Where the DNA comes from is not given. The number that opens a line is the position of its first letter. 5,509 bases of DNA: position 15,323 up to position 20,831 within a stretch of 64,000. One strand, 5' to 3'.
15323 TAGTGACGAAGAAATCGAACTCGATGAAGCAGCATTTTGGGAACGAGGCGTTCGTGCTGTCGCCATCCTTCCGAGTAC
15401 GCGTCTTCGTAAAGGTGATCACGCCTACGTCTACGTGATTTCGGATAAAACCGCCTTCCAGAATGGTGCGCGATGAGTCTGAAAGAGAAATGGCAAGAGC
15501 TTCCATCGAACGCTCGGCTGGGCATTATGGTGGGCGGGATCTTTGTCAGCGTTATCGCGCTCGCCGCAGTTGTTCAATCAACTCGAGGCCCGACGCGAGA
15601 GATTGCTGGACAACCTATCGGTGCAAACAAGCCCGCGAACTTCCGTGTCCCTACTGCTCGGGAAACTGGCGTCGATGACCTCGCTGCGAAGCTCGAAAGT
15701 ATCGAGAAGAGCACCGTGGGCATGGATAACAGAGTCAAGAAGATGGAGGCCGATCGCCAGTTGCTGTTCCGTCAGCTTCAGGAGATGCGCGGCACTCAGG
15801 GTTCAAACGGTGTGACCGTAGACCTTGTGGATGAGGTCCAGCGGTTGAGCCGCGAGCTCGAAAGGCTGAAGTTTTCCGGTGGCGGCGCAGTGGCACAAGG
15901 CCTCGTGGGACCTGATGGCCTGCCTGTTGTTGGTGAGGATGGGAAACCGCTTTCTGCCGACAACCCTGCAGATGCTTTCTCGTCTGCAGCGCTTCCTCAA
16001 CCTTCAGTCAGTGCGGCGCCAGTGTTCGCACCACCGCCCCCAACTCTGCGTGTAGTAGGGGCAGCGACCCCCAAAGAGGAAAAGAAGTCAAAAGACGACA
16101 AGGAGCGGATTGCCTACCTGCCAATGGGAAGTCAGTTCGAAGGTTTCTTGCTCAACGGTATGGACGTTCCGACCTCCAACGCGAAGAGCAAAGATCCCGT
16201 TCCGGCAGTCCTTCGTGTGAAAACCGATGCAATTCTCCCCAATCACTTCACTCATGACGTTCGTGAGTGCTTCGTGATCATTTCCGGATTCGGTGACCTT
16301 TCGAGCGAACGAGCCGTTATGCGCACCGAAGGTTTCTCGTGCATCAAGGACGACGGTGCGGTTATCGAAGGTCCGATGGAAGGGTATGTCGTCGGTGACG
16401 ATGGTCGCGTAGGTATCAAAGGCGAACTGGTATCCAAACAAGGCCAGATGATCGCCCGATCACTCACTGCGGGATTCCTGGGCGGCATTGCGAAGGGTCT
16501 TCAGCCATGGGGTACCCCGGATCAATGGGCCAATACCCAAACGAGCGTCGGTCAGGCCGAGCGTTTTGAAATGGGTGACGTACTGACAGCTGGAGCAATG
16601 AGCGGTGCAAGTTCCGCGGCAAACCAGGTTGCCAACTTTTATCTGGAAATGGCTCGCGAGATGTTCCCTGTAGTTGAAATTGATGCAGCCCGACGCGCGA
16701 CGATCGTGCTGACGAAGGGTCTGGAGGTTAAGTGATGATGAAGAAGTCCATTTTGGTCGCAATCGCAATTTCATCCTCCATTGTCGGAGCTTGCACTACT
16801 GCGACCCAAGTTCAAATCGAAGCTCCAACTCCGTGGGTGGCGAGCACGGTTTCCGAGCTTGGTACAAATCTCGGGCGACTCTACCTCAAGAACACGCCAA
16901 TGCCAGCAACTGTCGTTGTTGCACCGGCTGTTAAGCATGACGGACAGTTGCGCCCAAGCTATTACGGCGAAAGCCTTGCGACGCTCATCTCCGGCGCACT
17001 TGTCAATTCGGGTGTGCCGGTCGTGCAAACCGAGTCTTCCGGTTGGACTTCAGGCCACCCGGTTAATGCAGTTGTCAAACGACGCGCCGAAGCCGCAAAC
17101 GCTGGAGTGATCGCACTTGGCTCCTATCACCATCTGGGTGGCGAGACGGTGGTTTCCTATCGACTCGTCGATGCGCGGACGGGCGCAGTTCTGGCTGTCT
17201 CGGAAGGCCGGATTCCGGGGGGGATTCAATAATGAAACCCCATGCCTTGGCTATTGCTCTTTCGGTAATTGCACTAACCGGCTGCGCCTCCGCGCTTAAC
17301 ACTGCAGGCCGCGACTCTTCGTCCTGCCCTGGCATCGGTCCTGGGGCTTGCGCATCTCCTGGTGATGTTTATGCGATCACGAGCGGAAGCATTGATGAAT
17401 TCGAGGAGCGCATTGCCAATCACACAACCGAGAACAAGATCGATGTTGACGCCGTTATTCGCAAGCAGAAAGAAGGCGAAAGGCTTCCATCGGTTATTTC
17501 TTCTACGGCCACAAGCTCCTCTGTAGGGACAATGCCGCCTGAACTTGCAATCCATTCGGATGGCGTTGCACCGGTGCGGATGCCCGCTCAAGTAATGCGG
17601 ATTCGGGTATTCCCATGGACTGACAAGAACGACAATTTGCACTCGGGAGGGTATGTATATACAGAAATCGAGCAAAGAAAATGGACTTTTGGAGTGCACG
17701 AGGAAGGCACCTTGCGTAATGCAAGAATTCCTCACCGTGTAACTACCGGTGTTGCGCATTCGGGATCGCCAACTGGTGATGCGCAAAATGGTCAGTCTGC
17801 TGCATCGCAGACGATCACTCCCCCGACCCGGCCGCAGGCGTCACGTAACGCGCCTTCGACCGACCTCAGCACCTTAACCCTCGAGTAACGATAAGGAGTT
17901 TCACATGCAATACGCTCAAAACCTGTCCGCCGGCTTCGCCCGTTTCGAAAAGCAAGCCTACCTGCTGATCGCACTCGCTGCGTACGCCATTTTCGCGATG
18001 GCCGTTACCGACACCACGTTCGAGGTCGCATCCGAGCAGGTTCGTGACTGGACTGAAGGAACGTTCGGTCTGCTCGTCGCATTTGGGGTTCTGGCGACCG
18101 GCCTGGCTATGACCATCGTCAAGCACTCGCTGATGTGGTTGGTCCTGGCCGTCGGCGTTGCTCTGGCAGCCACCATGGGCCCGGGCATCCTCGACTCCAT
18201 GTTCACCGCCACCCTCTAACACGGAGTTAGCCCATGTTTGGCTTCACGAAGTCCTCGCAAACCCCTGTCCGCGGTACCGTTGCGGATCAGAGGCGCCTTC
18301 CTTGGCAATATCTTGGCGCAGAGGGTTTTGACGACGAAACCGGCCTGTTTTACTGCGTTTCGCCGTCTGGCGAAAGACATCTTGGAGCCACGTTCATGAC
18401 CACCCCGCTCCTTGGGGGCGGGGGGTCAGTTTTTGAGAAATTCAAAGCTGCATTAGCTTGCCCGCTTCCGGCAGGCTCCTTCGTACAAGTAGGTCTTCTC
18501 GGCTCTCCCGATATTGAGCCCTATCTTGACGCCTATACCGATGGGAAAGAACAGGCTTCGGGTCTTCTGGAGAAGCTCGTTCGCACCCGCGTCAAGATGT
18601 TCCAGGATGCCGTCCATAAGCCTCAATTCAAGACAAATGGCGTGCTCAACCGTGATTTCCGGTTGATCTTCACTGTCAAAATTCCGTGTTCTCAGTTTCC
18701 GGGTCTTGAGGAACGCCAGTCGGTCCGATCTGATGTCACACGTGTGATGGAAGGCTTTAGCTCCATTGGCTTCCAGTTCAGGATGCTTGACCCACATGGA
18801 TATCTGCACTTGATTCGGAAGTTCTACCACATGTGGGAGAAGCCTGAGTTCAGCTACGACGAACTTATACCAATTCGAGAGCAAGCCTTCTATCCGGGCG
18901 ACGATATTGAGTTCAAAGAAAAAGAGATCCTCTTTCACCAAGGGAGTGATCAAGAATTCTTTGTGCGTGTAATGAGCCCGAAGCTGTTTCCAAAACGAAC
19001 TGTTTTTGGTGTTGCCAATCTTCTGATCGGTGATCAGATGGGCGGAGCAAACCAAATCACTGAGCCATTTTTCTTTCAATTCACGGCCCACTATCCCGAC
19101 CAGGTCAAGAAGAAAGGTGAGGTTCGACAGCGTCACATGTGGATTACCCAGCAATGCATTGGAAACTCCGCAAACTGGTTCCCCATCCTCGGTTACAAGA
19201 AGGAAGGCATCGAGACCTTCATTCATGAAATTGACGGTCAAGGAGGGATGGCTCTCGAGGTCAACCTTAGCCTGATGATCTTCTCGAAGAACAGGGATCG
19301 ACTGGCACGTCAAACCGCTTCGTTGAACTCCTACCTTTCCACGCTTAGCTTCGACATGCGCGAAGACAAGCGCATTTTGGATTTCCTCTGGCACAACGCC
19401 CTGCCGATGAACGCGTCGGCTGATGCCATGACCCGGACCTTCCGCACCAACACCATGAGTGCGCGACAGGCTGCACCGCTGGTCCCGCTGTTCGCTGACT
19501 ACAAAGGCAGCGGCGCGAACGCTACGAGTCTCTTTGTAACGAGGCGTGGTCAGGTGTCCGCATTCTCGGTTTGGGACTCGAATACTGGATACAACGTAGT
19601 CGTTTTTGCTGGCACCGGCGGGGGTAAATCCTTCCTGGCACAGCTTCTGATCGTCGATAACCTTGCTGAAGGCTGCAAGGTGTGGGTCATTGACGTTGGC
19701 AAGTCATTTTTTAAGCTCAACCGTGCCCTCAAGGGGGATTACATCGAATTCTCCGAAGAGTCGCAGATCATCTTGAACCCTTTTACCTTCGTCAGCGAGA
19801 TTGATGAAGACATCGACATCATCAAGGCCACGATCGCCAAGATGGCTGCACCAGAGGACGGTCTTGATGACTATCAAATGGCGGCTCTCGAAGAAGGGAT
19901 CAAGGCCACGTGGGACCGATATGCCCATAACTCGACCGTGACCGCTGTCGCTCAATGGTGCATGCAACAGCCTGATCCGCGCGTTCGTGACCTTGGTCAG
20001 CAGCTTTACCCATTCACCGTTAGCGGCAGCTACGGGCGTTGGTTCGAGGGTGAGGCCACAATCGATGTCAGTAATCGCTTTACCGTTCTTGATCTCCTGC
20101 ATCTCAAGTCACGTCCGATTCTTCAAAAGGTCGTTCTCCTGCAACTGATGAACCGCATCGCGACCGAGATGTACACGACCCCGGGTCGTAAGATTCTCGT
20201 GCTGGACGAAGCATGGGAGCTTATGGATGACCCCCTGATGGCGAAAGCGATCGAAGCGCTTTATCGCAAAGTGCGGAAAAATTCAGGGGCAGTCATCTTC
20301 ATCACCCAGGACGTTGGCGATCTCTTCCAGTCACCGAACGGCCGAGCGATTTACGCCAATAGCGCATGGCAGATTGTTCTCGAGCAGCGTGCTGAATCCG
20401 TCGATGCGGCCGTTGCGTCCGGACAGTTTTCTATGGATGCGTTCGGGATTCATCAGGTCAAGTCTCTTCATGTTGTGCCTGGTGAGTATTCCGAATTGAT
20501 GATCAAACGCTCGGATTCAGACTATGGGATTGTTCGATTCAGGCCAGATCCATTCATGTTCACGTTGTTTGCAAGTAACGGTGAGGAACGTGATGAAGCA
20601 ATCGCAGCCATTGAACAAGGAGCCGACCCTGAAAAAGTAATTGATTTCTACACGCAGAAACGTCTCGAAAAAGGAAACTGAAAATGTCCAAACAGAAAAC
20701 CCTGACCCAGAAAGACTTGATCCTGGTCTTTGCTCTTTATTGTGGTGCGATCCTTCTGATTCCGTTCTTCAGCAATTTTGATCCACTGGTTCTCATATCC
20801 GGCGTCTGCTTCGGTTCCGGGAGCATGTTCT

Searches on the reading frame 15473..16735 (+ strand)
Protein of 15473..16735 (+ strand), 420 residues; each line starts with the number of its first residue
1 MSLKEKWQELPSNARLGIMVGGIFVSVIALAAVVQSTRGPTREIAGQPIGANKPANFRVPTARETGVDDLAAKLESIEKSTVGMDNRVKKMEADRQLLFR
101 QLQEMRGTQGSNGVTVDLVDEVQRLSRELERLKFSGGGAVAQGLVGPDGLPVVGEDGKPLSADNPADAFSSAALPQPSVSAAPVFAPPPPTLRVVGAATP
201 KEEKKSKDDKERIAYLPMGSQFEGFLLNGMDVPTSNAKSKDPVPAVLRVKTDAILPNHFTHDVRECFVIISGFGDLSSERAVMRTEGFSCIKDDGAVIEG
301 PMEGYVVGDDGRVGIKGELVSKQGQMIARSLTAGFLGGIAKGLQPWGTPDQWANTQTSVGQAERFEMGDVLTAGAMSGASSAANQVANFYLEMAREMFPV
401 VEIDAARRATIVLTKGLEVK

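Call 119: search_protein_families(library=pfam, proteins=[window:15473-16735:+], max_evalue=0.00001)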
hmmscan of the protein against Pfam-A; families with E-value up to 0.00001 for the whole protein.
window:15473-16735:+ (420 aa): 1 family
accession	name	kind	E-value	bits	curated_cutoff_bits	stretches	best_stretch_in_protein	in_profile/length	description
PF03743.19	TrbI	-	8.8e-28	97.9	35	1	215-418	1-187/188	Bacterial conjugation TrbI-like protein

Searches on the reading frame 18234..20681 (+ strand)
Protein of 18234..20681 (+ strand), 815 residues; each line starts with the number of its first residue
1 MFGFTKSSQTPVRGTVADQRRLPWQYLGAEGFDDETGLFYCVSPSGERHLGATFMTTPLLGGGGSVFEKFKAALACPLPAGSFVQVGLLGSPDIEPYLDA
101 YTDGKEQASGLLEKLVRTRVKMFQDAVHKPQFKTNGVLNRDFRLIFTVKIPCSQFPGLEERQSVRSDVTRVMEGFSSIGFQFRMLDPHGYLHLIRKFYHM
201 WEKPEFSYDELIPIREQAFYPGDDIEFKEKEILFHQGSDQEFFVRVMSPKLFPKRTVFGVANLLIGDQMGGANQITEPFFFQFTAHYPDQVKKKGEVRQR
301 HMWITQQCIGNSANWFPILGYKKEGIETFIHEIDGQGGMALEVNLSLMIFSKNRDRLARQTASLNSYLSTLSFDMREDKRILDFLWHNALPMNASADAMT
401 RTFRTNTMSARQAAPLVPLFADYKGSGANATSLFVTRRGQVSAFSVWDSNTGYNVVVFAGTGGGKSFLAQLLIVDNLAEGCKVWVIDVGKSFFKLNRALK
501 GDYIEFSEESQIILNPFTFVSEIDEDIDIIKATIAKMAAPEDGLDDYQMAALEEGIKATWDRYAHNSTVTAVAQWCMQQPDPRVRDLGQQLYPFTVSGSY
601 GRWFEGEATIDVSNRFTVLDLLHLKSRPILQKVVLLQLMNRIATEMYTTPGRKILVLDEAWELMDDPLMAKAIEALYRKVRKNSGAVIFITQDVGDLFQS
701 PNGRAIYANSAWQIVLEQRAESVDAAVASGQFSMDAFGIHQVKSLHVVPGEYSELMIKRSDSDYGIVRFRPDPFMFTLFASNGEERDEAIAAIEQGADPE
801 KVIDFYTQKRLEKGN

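Call 119: search_protein_families(library=pfam, proteins=[window:18234-20681:+], max_evalue=0.00001)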
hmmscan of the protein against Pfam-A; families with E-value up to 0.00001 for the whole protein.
window:18234-20681:+ (815 aa): 3 families
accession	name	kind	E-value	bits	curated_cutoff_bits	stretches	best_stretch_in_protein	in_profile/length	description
PF11130.14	TraC_F_IV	-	4.9e-54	184.2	28.1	1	25-393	3-374/375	TraC protein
PF19044.6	P-loop_TraG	-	4.8e-30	104.9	25.8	1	452-720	29-320/413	TraG P-loop domain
PF12846.13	AAA_10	-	8.4e-10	38.7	27.5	1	455-704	24-293/362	AAA-like domain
